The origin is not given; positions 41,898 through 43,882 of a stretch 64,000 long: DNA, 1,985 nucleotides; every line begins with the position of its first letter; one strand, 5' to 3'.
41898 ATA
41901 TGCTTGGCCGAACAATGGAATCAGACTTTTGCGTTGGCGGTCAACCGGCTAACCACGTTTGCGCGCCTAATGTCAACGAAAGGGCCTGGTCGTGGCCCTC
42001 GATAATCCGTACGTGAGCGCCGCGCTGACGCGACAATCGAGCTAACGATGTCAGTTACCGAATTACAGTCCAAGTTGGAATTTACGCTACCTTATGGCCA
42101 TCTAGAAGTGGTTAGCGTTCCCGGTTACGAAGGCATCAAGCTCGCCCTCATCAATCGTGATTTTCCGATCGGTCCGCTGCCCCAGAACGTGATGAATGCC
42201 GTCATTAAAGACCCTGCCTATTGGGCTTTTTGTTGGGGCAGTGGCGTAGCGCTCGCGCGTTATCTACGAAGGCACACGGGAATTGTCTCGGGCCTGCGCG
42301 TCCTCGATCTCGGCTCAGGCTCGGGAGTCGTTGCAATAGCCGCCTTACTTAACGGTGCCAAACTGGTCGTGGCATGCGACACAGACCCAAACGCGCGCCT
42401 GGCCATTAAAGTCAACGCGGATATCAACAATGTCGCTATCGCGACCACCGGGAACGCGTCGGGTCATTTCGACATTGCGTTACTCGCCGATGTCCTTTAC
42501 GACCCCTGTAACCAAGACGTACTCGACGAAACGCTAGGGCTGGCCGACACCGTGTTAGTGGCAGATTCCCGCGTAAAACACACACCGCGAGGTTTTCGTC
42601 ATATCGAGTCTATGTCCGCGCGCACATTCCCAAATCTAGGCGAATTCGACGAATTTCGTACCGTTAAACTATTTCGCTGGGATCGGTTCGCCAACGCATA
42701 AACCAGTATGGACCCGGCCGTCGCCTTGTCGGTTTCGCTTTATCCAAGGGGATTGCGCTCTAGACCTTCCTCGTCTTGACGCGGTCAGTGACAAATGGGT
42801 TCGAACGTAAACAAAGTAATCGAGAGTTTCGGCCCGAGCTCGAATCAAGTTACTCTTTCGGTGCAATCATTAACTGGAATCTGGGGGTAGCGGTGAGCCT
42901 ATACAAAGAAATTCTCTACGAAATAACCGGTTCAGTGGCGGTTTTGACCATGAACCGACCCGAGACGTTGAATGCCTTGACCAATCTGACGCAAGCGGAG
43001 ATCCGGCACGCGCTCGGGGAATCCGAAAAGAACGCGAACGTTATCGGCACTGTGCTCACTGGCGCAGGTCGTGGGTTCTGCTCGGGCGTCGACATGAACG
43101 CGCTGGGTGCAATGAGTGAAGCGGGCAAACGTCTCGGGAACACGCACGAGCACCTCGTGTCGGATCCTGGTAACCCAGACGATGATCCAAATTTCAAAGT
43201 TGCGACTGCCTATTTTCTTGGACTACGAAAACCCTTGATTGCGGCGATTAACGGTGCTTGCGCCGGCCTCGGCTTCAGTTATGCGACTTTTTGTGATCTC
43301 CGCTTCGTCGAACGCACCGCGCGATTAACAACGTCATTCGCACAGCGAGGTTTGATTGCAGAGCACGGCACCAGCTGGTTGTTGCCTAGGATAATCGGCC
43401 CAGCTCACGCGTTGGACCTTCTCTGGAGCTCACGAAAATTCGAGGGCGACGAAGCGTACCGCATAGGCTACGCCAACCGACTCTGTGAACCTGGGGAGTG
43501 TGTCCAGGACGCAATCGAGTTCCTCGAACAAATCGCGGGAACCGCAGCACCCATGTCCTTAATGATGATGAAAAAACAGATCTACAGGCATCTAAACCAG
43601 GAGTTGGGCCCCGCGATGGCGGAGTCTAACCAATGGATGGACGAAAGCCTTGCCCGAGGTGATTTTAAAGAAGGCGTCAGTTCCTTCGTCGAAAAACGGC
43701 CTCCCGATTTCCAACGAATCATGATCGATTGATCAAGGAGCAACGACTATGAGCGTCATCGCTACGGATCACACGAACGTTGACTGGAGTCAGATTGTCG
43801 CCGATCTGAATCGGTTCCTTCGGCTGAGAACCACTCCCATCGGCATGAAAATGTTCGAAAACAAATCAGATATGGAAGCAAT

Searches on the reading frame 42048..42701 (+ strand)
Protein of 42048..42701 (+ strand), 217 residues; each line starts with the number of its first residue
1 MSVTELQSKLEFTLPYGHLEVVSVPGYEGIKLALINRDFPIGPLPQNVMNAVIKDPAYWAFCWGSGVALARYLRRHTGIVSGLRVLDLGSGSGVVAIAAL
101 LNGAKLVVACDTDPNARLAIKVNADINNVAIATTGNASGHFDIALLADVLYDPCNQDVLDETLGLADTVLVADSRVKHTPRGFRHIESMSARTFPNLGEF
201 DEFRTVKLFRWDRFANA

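Call 50: search_protein_families(library=ncbifam, proteins=[window:42048-42701:+], max_evalue=0.001)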
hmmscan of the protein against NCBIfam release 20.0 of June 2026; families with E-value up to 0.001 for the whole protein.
window:42048-42701:+ (217 aa): 10 families
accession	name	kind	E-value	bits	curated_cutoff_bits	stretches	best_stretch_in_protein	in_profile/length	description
TIGR00406.1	prmA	equivalog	7.8e-11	41.9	183.15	1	74-132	151-210/288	50S ribosomal protein L11 methyltransferase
NF001786.0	PRK00517.2-4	equivalog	4.4e-09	35.9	327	1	80-134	142-195/277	50S ribosomal protein L11 methyltransferase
NF001790.0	PRK00517.3-3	equivalog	5.5e-09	35.8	269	1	80-132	121-173/262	50S ribosomal protein L11 methyltransferase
NF011529.0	PRK14968.1-3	equivalog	1.3e-07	31.3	162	1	81-161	34-119/198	putative methyltransferase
NF001785.0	PRK00517.2-2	equivalog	2.3e-07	30.3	188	1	81-131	145-195/282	50S ribosomal protein L11 methyltransferase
NF011528.0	PRK14968.1-2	equivalog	3.1e-07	30.1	171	1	79-131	36-87/205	putative methyltransferase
TIGR00537.1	hemK_rel_arch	hypoth_equivalog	5.7e-07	29.4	87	1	82-145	20-87/179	HemK2/MTQ2 family protein methyltransferase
TIGR03534.1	RF_mod_PrmC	equivalog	2.4e-05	23.9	199.1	1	82-131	89-139/253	peptide chain release factor N(5)-glutamine methyltransferase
NF001784.0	PRK00517.2-1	equivalog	0.00012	21.6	244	1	85-142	155-212/290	50S ribosomal protein L11 methyltransferase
NF011530.0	PRK14968.1-4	equivalog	0.00015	21.1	243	1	79-146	37-105/202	putative methyltransferase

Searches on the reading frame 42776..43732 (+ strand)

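Call 50: search_protein_families(library=ncbifam, proteins=[window:42776-43732:+], max_evalue=0.001)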
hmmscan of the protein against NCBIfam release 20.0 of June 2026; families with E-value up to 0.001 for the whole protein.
window:42776-43732:+ (318 aa): 67 families (the best 25 are shown)
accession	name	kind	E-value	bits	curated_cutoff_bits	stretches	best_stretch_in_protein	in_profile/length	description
NF004857.0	PRK06210.1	equivalog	7.3e-89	297.8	341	1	42-313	6-273/275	enoyl-CoA hydratase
NF006109.0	PRK08260.1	subfamily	1.7e-53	181.8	320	1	43-314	3-277/296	enoyl-CoA hydratase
NF051848.1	EnCoAHydtEchA19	equivalog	1.1e-44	152.9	400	1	46-314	2-257/258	enoyl-CoA hydratase EchA19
NF004635.0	PRK05981.1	equivalog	1.9e-41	142.4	351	1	43-313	3-264/266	enoyl-CoA hydratase/isomerase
NF006699.0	PRK09245.1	subfamily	4e-40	137.8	354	1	45-313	4-264/266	crotonase/enoyl-CoA hydratase family protein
NF006107.0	PRK08258.1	equivalog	5.4e-40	137.4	330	2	150-313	112-275/277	enoyl-CoA hydratase family protein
NF004475.0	PRK05809.1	subfamily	1.9e-39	135.7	394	1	43-313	3-258/260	short-chain-enoyl-CoA hydratase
NF046063.1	oxepin_alt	equivalog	3.7e-39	134.7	300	2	150-311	94-254/254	oxepin-CoA hydrolase, alternative type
NF005700.0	PRK07511.1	subfamily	3.9e-39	134.8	274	1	45-314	4-260/260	enoyl-CoA hydratase family protein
TIGR02280.1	PaaB1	equivalog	5e-38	131.1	345.15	1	46-313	1-254/256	2-(1,2-epoxy-1,2-dihydrophenyl)acetyl-CoA isomerase PaaG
NF006100.0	PRK08252.1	subfamily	3.7e-37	128.3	282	2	151-313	91-252/254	crotonase/enoyl-CoA hydratase family protein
NF004781.0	PRK06127.1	subfamily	1.1e-36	126.8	291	1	44-313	11-267/269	enoyl-CoA hydratase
NF004517.0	PRK05862.1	equivalog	1.7e-36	126.1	396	2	150-313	93-255/257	enoyl-CoA hydratase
NF005803.0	PRK07658.1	equivalog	4.2e-35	121.4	313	2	151-313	94-255/257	enoyl-CoA hydratase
NF006108.0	PRK08259.1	equivalog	2e-34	119.3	273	1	45-304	4-244/256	crotonase/enoyl-CoA hydratase family protein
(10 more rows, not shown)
